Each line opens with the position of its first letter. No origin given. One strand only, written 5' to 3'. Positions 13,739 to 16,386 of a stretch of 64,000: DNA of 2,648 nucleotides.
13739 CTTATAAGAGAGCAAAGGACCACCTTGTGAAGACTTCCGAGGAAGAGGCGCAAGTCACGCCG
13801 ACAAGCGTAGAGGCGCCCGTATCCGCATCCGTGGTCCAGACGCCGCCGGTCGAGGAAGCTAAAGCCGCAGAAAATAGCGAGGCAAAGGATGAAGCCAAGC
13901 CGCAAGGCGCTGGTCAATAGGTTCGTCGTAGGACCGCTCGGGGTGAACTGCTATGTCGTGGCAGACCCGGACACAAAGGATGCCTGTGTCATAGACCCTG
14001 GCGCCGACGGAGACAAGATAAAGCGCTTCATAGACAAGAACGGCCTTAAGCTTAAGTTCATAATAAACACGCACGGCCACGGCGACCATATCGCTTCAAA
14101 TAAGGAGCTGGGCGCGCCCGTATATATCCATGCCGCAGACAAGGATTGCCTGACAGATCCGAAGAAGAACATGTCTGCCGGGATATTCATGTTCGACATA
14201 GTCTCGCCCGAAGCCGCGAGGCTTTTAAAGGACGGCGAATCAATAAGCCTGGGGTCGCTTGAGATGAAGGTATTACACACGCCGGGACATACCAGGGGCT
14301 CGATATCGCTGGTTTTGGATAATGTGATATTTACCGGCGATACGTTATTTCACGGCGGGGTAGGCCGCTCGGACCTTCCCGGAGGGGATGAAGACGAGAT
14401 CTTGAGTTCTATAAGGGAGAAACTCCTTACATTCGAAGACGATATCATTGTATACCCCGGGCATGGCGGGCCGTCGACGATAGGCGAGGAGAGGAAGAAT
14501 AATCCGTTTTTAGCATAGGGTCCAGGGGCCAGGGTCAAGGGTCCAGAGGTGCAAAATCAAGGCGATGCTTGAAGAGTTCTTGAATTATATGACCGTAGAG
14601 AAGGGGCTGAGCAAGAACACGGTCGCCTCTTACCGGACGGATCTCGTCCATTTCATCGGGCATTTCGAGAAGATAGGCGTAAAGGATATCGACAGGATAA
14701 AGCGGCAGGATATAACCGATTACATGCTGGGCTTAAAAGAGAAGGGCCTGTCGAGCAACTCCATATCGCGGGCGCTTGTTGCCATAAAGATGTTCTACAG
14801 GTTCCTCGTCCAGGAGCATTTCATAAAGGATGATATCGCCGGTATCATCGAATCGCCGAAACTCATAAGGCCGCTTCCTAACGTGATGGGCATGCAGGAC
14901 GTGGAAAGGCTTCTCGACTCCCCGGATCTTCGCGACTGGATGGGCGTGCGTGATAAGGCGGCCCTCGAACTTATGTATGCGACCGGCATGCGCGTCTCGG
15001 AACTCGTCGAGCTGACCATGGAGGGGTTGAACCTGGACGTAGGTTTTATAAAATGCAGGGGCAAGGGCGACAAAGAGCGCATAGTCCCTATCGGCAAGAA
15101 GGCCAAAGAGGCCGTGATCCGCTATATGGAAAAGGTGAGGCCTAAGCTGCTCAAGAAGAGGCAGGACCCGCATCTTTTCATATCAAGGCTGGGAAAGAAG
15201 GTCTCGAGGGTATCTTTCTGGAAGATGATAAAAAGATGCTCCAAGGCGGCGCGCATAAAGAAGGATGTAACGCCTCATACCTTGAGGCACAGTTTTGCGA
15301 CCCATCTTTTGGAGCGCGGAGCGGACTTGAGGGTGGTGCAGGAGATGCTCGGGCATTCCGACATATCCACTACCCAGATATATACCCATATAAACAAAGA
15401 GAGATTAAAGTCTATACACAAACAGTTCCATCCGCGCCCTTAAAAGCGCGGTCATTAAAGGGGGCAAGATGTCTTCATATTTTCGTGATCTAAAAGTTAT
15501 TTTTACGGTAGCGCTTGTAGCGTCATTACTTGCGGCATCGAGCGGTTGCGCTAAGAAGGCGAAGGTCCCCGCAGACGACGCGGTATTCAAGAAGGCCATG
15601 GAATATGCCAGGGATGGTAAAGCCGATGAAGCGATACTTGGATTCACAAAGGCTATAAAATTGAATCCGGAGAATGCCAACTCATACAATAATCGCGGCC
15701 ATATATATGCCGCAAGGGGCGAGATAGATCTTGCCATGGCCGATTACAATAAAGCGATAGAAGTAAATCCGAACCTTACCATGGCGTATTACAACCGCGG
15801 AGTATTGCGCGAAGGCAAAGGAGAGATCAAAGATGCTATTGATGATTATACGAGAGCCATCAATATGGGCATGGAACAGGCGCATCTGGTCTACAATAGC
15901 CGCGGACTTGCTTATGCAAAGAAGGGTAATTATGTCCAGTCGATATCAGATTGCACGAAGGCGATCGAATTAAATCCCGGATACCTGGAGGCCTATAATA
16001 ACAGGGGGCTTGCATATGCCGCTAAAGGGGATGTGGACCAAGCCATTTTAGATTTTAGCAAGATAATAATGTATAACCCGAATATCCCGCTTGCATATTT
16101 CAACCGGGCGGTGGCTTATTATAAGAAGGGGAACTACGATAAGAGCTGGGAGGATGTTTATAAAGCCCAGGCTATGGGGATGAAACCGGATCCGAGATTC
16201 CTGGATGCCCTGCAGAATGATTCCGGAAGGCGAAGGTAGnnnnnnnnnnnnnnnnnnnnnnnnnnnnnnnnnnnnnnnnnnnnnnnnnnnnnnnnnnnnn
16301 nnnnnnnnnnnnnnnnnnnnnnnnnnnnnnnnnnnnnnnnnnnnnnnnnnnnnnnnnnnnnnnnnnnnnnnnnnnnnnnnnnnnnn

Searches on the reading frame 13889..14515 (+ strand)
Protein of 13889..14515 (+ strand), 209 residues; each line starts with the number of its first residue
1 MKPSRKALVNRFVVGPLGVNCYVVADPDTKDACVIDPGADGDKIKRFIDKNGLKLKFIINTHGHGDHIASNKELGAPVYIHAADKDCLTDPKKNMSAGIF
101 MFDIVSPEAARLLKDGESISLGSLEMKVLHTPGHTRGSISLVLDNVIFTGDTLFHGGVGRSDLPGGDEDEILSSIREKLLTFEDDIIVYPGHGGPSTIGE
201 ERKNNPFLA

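Call 66: search_protein_families(library=pfam, proteins=[window:13889-14515:+], max_evalue=0.00001)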
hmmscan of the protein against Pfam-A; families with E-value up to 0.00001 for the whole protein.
window:13889-14515:+ (209 aa): 1 family
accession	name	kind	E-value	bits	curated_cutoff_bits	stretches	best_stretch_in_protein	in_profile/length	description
PF00753.33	Lactamase_B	-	4.1e-28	99.1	22.7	1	15-192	2-196/196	Metallo-beta-lactamase superfamily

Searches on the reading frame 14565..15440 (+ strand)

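Call 66: search_protein_families(library=pfam, proteins=[window:14565-15440:+], max_evalue=0.00001)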
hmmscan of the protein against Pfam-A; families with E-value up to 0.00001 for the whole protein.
window:14565-15440:+ (292 aa): 4 families
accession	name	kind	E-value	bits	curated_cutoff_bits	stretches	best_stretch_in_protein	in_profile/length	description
PF00589.27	Phage_integrase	-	7e-51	172.9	27.1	1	110-279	5-171/172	Phage integrase family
PF02899.23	Phage_int_SAM_1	-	2.2e-21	76.3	22.3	1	2-85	1-83/83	Phage integrase, N-terminal SAM-like domain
PF13495.12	Phage_int_SAM_4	-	1.5e-10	41.8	27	1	2-84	2-81/85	Phage integrase, N-terminal SAM-like domain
PF13102.12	Phage_int_SAM_5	-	8.2e-06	26.6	22.3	0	29-91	34-92/98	Phage integrase SAM-like domain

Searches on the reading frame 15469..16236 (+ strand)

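Call 66: search_protein_families(library=pfam, proteins=[window:15469-16236:+], max_evalue=0.00001)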
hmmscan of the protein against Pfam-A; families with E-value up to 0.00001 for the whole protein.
window:15469-16236:+ (256 aa): 14 families
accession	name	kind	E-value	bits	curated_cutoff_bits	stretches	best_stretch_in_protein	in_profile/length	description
PF00515.34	TPR_1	-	3.4e-45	150.5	27.8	3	70-102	1-33/34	Tetratricopeptide repeat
PF07719.23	TPR_2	-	4.5e-38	126.7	27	1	70-102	1-33/34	Tetratricopeptide repeat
PF13414.12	TPR_11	-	3.8e-31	106.9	26.8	4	77-118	1-42/42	TPR repeat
PF13431.12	TPR_17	-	6.6e-29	98.2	24.4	2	59-89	2-32/34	Tetratricopeptide repeat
PF13181.12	TPR_8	-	1e-28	97.4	25.7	1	70-102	1-33/34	Tetratricopeptide repeat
PF13432.12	TPR_16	-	9.9e-23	80.7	32.7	1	41-98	2-59/65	Tetratricopeptide repeat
PF13424.12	TPR_12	-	4.8e-14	52.8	30.1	0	70-133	3-74/77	Tetratricopeptide repeat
PF13371.12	TPR_9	-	1.1e-13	51.4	35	0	62-102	21-61/73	Tetratricopeptide repeat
PF14559.12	TPR_19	-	4.3e-11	43.4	25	0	48-102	3-57/68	Tetratricopeptide repeat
PF13174.12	TPR_6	-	1.4e-10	41.6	26.3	0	178-200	5-27/33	Tetratricopeptide repeat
PF13428.12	TPR_14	-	2.3e-09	37.4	23.5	0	75-111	6-42/44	Tetratricopeptide repeat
PF25575.1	TPR_BSK1_C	-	3.2e-09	37.2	42.2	0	119-175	57-113/118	Serine/threonine-protein kinase BSK1-like, TPR repeats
PF25063.1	ARM_TT21_C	-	2.8e-07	31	35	1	77-173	102-198/209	Tetratricopeptide repeat protein 21 C-terminal ARM domain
PF24575.1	TPR_Slam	-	9.1e-07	29.7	35.2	0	180-223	54-97/104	Surface lipoprotein assembly modifier, N-terminal TPR repeats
